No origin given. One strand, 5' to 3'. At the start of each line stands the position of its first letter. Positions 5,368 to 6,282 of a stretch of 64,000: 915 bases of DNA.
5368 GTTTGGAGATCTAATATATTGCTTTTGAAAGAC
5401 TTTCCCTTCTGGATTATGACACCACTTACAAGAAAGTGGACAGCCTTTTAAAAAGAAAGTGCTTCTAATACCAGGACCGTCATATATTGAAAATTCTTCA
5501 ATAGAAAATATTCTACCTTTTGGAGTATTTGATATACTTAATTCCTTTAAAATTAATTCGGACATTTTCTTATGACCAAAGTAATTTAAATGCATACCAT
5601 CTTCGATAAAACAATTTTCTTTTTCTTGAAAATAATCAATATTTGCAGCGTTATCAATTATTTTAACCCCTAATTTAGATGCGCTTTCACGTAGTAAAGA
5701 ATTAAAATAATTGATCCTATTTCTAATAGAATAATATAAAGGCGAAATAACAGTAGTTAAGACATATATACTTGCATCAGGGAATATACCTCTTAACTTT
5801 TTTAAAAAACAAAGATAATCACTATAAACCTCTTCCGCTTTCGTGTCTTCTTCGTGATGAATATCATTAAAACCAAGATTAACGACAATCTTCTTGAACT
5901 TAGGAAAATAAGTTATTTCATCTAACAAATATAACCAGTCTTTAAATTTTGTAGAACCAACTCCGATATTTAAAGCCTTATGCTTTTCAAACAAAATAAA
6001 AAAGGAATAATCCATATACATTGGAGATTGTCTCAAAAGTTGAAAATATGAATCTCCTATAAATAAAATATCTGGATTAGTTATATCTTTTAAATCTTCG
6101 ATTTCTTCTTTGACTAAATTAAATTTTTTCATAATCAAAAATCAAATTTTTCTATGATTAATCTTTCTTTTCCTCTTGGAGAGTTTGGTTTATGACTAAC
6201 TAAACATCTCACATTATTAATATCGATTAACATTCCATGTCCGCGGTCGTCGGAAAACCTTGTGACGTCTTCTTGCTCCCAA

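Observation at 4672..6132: Glycyl-radical activating enzyme fused to a catalytically intact-looking SGNH esterase domain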

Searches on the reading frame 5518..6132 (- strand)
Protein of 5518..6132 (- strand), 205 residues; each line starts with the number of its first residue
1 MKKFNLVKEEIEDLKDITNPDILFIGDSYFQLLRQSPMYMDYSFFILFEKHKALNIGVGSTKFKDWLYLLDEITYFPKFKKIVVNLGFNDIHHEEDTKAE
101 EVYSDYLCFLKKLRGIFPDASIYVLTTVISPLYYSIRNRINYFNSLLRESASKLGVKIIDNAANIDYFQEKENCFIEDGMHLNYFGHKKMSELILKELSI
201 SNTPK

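Call 17: find_homologous_proteins(query=window:5527-6132:-, max_evalue=0.001)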
Query seq(202 aa) (202 aa): 26 proteins with E <= 0.001 among 132 candidates.
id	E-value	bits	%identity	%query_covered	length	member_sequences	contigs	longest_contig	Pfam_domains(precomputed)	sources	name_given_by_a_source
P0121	3.1e-57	211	52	92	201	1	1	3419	PF04311.21,PF17182.11,PF13472.13,PF00657.29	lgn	-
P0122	7.5e-41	158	42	98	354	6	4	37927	PF13472.13,PF00657.29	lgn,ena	-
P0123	1.8e-39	154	44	98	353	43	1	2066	PF13472.13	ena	-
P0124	2.6e-39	153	43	98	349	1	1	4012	PF13472.13,PF00657.29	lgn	-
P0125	1.4e-38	151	44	94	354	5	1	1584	PF13472.13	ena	-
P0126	7.8e-36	142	43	97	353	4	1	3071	PF13472.13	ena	-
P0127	1.2e-35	141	44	93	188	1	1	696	PF13472.13,PF00657.29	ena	-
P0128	1.5e-35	141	42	90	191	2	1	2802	PF13472.13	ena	-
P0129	2.0e-35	140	41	98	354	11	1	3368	PF13472.13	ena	-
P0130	2.8e-32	130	39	93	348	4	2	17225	PF13472.13,PF00657.29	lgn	-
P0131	3.6e-32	130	40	95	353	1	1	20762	PF13472.13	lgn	-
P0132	3.2e-31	127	53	54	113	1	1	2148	-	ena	-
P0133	3.9e-31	126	39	96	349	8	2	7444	PF13472.13,PF00657.29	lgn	-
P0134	4.6e-31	126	44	73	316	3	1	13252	-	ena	-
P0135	4.4e-29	120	36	96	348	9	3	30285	PF13472.13,PF00657.29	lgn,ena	-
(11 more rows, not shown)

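Call 18: find_encoding_contigs(protein=P0121, flank=10000, max_places=3)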
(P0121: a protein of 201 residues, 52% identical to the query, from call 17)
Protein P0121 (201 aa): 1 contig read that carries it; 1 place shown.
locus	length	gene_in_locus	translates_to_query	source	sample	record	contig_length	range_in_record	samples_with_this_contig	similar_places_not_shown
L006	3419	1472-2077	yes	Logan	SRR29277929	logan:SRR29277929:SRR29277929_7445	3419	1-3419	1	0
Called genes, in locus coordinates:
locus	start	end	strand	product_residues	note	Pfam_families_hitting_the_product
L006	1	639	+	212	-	?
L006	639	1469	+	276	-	PF04616:Glyco_hydro_43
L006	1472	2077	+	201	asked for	PF00657:Lipase_GDSL (weak), PF04311:DUF459 (faint), PF13472:Lipase_GDSL_2, PF17182:OSK (weak)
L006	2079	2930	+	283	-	PF13353:Fer4_12, PF04055:Radical_SAM, PF12838:Fer4_7 (faint), PF00037:Fer4 (faint), PF12800:Fer4_4 (faint), PF12837:Fer4_6 (faint), PF13484:Fer4_16 (faint)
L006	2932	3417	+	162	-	?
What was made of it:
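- The separate-gene version exists (call 18).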

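Call 19: find_encoding_contigs(protein=P0122, flank=10000, max_places=3)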
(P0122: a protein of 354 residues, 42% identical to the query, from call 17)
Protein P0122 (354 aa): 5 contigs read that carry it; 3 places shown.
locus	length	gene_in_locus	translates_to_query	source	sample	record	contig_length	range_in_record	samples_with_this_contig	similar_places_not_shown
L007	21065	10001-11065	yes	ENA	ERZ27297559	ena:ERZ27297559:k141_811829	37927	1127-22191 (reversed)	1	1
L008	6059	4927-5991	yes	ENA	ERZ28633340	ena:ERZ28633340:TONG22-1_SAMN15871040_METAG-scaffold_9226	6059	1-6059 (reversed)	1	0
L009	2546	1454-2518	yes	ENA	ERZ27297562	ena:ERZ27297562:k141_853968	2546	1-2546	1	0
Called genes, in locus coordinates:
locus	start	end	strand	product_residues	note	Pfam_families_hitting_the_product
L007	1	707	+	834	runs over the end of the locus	PF00521:DNA_topoisoIV, PF03989:DNA_gyraseA_C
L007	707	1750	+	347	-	-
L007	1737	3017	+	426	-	PF02403:Seryl_tRNA_N, PF00587:tRNA-synt_2b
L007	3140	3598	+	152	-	PF00383:dCMP_cyt_deam_1, PF14437:MafB19-deam, PF14439:Bd3614-deam (faint)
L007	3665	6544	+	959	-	PF00005:ABC_tran, PF02463:SMC_N (weak), PF02687:FtsX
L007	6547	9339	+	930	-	PF00122:E1-E2_ATPase, PF00702:Hydrolase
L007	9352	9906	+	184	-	-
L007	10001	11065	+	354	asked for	PF00657:Lipase_GDSL (weak), PF13472:Lipase_GDSL_2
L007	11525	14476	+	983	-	PF00497:SBP_bac_3, PF10613:Lig_chan-Glu_bd (weak), PF00497:SBP_bac_3, PF10613:Lig_chan-Glu_bd (weak), PF00497:SBP_bac_3, PF00528:BPD_transp_1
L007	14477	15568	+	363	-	PF00005:ABC_tran, PF02463:SMC_N, PF13166:AAA_13 (faint), PF13304:AAA_21 (faint)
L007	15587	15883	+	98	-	PF01740:STAS, PF13466:STAS_2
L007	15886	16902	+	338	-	PF14262:Cthe_2159 (faint)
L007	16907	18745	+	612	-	PF00672:HAMP (faint), PF07228:SpoIIE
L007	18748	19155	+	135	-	PF13581:HATPase_c_2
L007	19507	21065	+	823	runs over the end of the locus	PF09479:Flg_new, PF13306:LRR_5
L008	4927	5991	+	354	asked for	PF00657:Lipase_GDSL (weak), PF13472:Lipase_GDSL_2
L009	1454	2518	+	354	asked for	PF00657:Lipase_GDSL (weak), PF13472:Lipase_GDSL_2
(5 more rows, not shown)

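Call 37: search_solved_structures(query=window:5518-6132:-, max_evalue=1, show_alignments=2)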
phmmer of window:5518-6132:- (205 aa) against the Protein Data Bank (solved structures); distinct sequences matched with E-value up to 1: 13.
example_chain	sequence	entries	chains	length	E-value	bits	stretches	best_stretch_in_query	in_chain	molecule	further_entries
1fxw_F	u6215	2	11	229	1.3e-07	34.7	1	13-192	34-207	PLATELET-ACTIVATING FACTOR ACETYLHYDROLASE IB BETA SUBUNIT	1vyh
3dt6_A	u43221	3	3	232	0.00023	24.1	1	11-125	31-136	Brain Platelet-activating factor acetylhydrolase IB subunit alpha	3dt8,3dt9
1es9_A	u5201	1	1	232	0.001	22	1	11-125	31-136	PLATELET-ACTIVATING FACTOR ACETYLHYDROLASE IB GAMMA SUBUNIT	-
1bwr_A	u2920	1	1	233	0.0011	21.9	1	11-125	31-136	PLATELET-ACTIVATING FACTOR ACETYLHYDROLASE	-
1fxw_A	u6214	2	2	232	0.0011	21.9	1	11-125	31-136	PLATELET-ACTIVATING FACTOR ACETYLHYDROLASE IB GAMMA SUBUNIT | PLATELET-ACTIVATING FACTOR ACETYLHYDROLASE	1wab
1bwq_A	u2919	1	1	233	0.0012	21.8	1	11-125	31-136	PLATELET-ACTIVATING FACTOR ACETYLHYDROLASE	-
1bwp_A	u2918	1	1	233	0.0016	21.4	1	11-125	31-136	PLATELET-ACTIVATING FACTOR ACETYLHYDROLASE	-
6wn9_A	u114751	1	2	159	0.057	16.3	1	112-199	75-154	Acetyltransferase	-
7p61_E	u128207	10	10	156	0.092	15.7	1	89-162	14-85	NADH dehydrogenase I subunit E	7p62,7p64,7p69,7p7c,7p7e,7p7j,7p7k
6vjp_A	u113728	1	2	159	0.092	15.7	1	114-199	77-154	Acetyltransferase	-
7awt_E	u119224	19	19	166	0.11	15.5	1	89-162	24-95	NADH-quinone oxidoreductase subunit E | NADH dehydrogenase I subunit E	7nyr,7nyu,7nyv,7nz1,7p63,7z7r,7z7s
9q8i_E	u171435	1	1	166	0.12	15.3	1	89-162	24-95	NADH-quinone oxidoreductase subunit E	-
6swg_C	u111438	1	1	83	0.48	13.3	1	97-158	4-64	Protein TASOR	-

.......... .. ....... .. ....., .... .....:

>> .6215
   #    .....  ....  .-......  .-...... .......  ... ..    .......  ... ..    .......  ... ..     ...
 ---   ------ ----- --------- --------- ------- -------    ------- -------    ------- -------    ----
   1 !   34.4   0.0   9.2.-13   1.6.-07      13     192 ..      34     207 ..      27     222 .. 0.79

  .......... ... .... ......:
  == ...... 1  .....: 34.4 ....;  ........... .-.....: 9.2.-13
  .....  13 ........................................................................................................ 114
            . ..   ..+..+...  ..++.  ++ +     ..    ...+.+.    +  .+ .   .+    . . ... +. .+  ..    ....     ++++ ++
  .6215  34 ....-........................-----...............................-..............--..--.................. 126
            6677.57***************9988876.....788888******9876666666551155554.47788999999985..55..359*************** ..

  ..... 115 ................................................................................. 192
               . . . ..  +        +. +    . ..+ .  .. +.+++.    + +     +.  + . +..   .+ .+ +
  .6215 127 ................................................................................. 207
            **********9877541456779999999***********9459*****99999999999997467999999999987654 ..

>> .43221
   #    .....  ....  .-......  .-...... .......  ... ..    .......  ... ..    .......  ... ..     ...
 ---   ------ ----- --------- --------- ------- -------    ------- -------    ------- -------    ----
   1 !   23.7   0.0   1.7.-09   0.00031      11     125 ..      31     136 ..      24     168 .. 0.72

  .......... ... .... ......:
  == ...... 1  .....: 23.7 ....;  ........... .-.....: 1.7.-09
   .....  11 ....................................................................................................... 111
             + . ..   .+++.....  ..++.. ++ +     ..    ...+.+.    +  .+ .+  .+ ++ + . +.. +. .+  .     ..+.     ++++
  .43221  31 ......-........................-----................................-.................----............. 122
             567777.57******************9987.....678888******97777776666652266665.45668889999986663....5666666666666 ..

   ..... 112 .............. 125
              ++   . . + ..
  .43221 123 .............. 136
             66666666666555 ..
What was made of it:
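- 5539..6132 (-): SGNH/GDSL esterase domain (aa 1-198), most similar to PAF-AH Ib and sialate O-acetylesterase. The best PDB sequence match is the PAF-AH Ib beta subunit, 1fxw_F, E 1.3e-07 (call 37).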

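Call 44: find_encoding_contigs(protein=P0128, flank=10000, max_places=3)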
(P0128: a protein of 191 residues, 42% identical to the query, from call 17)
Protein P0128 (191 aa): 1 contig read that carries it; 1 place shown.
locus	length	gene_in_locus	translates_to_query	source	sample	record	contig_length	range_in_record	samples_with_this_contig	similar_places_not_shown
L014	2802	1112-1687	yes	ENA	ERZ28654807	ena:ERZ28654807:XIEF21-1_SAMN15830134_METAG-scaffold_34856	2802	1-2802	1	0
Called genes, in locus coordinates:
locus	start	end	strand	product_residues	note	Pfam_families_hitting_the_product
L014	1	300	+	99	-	?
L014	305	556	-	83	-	-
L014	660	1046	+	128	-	-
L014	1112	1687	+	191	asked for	PF13472:Lipase_GDSL_2 (weak)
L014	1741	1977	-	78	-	-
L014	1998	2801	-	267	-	?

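Call 45: find_encoding_contigs(protein=P0132, flank=10000, max_places=3)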
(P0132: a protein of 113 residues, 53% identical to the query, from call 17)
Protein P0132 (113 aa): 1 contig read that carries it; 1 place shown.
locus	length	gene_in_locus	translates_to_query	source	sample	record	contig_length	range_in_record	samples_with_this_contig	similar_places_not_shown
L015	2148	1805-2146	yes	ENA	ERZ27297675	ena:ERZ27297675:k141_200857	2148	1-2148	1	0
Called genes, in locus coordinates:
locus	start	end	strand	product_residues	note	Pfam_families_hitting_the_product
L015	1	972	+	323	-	?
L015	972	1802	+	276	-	PF04616:Glyco_hydro_43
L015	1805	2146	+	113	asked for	?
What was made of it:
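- L015 shows GH43 followed by an SGNH again (call 45).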

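Call 46: search_protein_representatives(protein=window:5518-6132:-)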
Query: 205 residues. Proteins with E-value up to 0.001 (for the whole library): 374; up to 1e-10: 50; up to 1e-30: 4. The best 150 are listed.
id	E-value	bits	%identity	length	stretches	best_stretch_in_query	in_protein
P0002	2.0e-84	298.6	70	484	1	4-199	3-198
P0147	9.6e-39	149.5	44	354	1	1-194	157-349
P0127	3.9e-36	141.0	44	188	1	12-197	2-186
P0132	1.1e-31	126.5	54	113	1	2-110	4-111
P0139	1.9e-28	115.9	39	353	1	19-196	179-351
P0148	2.6e-28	115.4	39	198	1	6-196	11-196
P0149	7.4e-26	107.4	33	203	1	13-199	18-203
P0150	2.9e-25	105.5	34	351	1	3-197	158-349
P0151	2.9e-23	99.0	38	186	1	19-194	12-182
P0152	8.1e-23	97.5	37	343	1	20-194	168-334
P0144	1.4e-22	96.7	38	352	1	19-192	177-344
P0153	2.7e-21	92.5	34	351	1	7-193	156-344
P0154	2.2e-20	89.5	34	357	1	21-196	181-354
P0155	1.2e-19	87.1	62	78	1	125-197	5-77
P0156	1.4e-19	87.0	31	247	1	13-195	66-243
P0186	3.7e-11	59.4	33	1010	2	22-125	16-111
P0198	1.4e-09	54.3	26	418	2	48-194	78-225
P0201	1.8e-09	53.9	32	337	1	15-184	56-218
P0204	2.5e-09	53.5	26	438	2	52-192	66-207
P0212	8.5e-09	51.7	25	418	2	52-194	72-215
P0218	2.7e-08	50.1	28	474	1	11-191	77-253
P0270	2.8e-06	43.5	28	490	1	48-201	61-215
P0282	4.6e-06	42.8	27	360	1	49-192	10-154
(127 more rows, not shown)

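Call 47: search_protein_families(library=pfam, proteins=[P0218, P0270, P0198, P0204, P0212, P0186, P0282, P0201, P0148, P0149], max_evalue=0.001)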
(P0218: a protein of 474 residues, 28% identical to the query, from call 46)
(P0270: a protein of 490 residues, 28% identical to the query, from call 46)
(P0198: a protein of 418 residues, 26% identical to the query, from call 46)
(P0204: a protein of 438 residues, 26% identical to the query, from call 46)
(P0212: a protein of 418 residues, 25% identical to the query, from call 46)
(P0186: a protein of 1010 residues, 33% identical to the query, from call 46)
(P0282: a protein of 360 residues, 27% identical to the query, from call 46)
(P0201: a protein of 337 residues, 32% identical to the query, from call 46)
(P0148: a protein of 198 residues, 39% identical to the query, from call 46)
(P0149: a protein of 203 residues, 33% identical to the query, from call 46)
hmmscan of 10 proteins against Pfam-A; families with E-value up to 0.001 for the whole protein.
P0218 (474 aa): 2 families
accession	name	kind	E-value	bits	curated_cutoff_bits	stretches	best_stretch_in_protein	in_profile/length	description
PF13472.12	Lipase_GDSL_2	-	1.3e-13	52.3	32.9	1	90-249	1-176/178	GDSL-like Lipase/Acylhydrolase family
PF00657.28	Lipase_GDSL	-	2.2e-06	28.4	23.6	1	91-252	4-204/208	GDSL-like Lipase/Acylhydrolase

P0270 (490 aa): 3 families
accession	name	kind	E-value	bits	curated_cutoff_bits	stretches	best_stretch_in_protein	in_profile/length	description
PF13472.12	Lipase_GDSL_2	-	3e-21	77.2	32.9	1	46-202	15-177/178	GDSL-like Lipase/Acylhydrolase family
PF00657.28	Lipase_GDSL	-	1.4e-07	32.3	23.6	1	61-206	41-206/208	GDSL-like Lipase/Acylhydrolase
PF17182.10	OSK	-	0.00049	19.8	27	1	72-193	53-171/202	OSK domain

P0198 (418 aa): 3 families
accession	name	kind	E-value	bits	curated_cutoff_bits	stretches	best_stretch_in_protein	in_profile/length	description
PF13472.12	Lipase_GDSL_2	-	9.8e-38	130.9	32.9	2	73-220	25-178/178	GDSL-like Lipase/Acylhydrolase family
PF00657.28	Lipase_GDSL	-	7.9e-19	69.1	23.6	2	77-222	40-205/208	GDSL-like Lipase/Acylhydrolase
PF17182.10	OSK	-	2.4e-05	24.1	27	0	110-213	72-174/202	OSK domain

P0204 (438 aa): 3 families
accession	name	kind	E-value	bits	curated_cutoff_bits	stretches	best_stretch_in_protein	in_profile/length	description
PF13472.12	Lipase_GDSL_2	-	7e-37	128.1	32.9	2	53-203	20-177/178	GDSL-like Lipase/Acylhydrolase family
PF00657.28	Lipase_GDSL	-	1.9e-12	48.2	23.6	2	66-208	43-207/208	GDSL-like Lipase/Acylhydrolase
PF03629.24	SASA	-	0.00073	19.6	24.8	0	48-154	91-182/226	Carbohydrate esterase, sialic acid-specific acetylesterase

P0212 (418 aa): 4 families
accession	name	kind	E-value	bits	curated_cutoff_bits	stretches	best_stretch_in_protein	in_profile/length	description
PF13472.12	Lipase_GDSL_2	-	2.1e-39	136.3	32.9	2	61-210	24-178/178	GDSL-like Lipase/Acylhydrolase family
PF00657.28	Lipase_GDSL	-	1.2e-14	55.4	23.6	2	286-409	63-204/208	GDSL-like Lipase/Acylhydrolase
PF04311.20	DUF459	-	0.00054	19.8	27.2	0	290-388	54-159/197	Protein of unknown function (DUF459)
PF17182.10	OSK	-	0.00076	19.2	27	0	78-201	52-172/202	OSK domain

P0186 (1010 aa): 2 families
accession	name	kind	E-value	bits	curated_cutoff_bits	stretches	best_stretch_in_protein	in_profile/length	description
PF13472.12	Lipase_GDSL_2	-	4.6e-20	73.3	32.9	2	18-164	1-158/178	GDSL-like Lipase/Acylhydrolase family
PF00657.28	Lipase_GDSL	-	1.4e-07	32.3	23.6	0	18-165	3-168/208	GDSL-like Lipase/Acylhydrolase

P0282 (360 aa): 3 families
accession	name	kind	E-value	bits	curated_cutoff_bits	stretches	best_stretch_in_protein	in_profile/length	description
PF13472.12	Lipase_GDSL_2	-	2.5e-20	74.1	32.9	1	3-151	25-178/178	GDSL-like Lipase/Acylhydrolase family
PF00657.28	Lipase_GDSL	-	2.1e-07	31.7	23.6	1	12-155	43-207/208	GDSL-like Lipase/Acylhydrolase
PF17182.10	OSK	-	0.00014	21.6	27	1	21-129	54-159/202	OSK domain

P0201 (337 aa): 3 families
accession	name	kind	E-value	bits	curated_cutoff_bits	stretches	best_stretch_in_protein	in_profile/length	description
PF13472.12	Lipase_GDSL_2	-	3.4e-22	80.2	32.9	1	74-223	19-178/178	GDSL-like Lipase/Acylhydrolase family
PF00657.28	Lipase_GDSL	-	1.5e-08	35.5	23.6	1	86-223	44-203/208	GDSL-like Lipase/Acylhydrolase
PF17182.10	OSK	-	0.001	18.8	27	0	113-201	72-159/202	OSK domain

P0148 (198 aa): 1 family
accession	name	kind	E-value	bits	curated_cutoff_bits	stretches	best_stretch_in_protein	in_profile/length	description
PF13472.12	Lipase_GDSL_2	-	3.1e-09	38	32.9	1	29-189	1-178/178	GDSL-like Lipase/Acylhydrolase family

P0149 (203 aa): 2 families
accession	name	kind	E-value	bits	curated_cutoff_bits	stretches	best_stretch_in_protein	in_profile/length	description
PF13472.12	Lipase_GDSL_2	-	1.1e-15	59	32.9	1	30-193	1-178/178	GDSL-like Lipase/Acylhydrolase family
PF00657.28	Lipase_GDSL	-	1.7e-05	25.5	23.6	1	30-194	3-204/208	GDSL-like Lipase/Acylhydrolase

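Call 53: find_related_loci(query=A3, collection=metagenome_contigs, flank=6000)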
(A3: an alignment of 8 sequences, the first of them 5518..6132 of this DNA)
Query A3 (205 aa) in metagenome_contigs; peptide patterns used: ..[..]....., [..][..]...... (x = any residue, [..] = any of these).
445 stretches matched a pattern; 36 encode a relative of the query (tblastn E <= 1e-3); 36 distinct loci.
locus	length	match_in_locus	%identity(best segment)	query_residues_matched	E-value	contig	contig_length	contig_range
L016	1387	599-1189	43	1-198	5e-45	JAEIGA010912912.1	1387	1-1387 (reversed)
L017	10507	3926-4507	42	1-199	7e-43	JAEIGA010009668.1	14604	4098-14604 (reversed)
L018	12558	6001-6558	42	6-198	2e-36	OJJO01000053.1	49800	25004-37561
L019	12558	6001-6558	41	6-198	4e-36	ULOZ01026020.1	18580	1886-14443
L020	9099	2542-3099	41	6-198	4e-36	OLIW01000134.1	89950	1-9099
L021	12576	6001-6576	36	6-200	1e-33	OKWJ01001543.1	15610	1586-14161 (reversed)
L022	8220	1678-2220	36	10-194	1e-33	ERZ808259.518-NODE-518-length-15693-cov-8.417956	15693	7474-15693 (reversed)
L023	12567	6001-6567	37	1-194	2e-33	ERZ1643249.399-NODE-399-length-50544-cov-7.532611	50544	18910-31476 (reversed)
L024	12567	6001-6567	35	10-203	2e-32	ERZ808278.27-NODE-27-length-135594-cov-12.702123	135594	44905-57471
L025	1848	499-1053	36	8-194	4e-32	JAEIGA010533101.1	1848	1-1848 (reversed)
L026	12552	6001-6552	39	6-196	4e-30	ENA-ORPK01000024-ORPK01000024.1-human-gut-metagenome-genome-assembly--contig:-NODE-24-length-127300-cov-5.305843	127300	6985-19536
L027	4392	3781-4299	34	21-198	2e-28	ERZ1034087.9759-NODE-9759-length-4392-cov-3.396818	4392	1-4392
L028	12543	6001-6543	33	18-199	7e-25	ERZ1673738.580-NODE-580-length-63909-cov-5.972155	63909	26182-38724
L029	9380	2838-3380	32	18-199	8e-25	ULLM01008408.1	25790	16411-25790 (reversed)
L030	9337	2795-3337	33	18-199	7e-25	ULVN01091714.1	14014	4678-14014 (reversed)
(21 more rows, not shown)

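Call 67: search_solved_structures(query=L006:2932-3417:+, max_evalue=0.01)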
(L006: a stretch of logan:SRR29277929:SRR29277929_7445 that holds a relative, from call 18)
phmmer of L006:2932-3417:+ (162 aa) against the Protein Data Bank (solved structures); distinct sequences matched with E-value up to 0.01: 0.

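Call 68: search_protein_families(library=ncbifam, proteins=[L006:2079-2930:+, L006:2932-3417:+, L006:1472-2077:+], max_evalue=0.00001)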
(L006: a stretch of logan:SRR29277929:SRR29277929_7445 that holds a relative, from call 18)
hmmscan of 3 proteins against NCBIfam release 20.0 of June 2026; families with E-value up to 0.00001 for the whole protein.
L006:2079-2930:+ (283 aa): 17 families
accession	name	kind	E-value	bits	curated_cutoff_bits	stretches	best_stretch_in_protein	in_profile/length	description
TIGR02494.1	PFLE_PFLC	subfamily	2.3e-73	247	174.35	1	5-269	1-281/293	glycyl-radical enzyme activating protein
NF043069.1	T4HPD_activ_SAM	equivalog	2.7e-73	247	425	1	3-270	2-281/299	trans-4-hydroxy-L-proline dehydratase activase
TIGR04395.1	cutC_activ_rSAM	equivalog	1.8e-61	208.1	360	1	2-266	4-287/309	choline TMA-lyase-activating enzyme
NF033717.2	HPDL_rSAM_activ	equivalog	4.7e-58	196.9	420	1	2-268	3-288/311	4-hydroxyphenylacetate decarboxylase activase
NF048010.1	SfplDhtActHpsHDes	equivalog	6.9e-57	192.5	430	1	4-263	7-285/298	(2S)-3-sulfopropanediol dehydratase activating enzyme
NF033719.1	ind_deCO2_activ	equivalog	2.1e-52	178.3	425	2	68-259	84-276/302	indoleacetate decarboxylase activase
NF007483.0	PRK10076.1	equivalog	2e-47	161.7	326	1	2-257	21-262/292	[formate-C-acetyltransferase]-activating enzyme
TIGR02493.1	PFLA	equivalog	3.9e-45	154.1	231.75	2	88-257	41-213/235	pyruvate formate-lyase-activating protein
NF048008.1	SfplDhtActHpfHKleb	equivalog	3e-43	148.3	500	1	5-257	2-274/308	(2S)-3-sulfopropanediol dehydratase activating enzyme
TIGR04003.1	rSAM_BssD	equivalog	6.1e-43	147.2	496.45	1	6-261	4-279/314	[benzylsuccinate synthase]-activating enzyme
TIGR04041.1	activase_YjjW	hypoth_equivalog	2.4e-36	125.6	250.2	1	3-245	2-242/276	YjjW family glycine radical enzyme activase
NF008356.0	PRK11145.1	equivalog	9.7e-31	106.9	375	2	92-257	50-218/246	pyruvate formate lyase 1-activating protein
TIGR02495.1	NrdG2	equivalog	1.7e-18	66.6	131.15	1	80-231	32-184/193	anaerobic ribonucleoside-triphosphate reductase activating protein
TIGR02491.1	NrdG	equivalog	3.6e-13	49.7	126.1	1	5-43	2-40/154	anaerobic ribonucleoside-triphosphate reductase activating protein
TIGR03963.1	rSAM_QueE_Clost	equivalog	4.1e-07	29.9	260.1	0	113-201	65-146/219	putative 7-carboxy-7-deazaguanine synthase QueE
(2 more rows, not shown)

L006:2932-3417:+ (162 aa): 0 families

L006:1472-2077:+ (201 aa): 0 families

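Call 69: predict_structure(alignment_id=A4)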
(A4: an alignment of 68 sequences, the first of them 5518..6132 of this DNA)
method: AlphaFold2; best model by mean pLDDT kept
length: 205 residues; sequences in the alignment: 68
mean_pLDDT: 94.0   pTM: 0.91
mean pLDDT of the five models: 94.0, 93.8, 93.8, 93.3, 91.7
residues with pLDDT >= 90: 174; 70-90: 22; 50-70: 8; < 50: 1
segments of 3 or more residues with pLDDT < 50: none
pLDDT, mean of each block of 10 residues (from residue 1): 68 93 97 89 92 96 96 93 98 93 98 98 98 97 99 98 98 98 97 96 67
secondary structure, 60 per line:
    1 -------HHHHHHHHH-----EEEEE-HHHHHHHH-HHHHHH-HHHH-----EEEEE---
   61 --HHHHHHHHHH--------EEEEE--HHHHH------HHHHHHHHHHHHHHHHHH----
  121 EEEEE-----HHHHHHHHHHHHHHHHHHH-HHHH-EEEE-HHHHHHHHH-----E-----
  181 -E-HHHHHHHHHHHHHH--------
elements in order: H8-16 E22-26 H28-35 H37-42 H44-47 E53-57 H63-72 E81-85 H88-92 H99-116 E121-125 H131-149 H151-154 E156-159 H161-169 H184-197
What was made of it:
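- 5539..6132 (-): AlphaFold2 on this domain alone gives pLDDT 94 and pTM 0.91 (call 69).
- On SGNH/GDSL hydrolase superfamily: The domain model has pLDDT 94 and pTM 0.91 (call 69).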
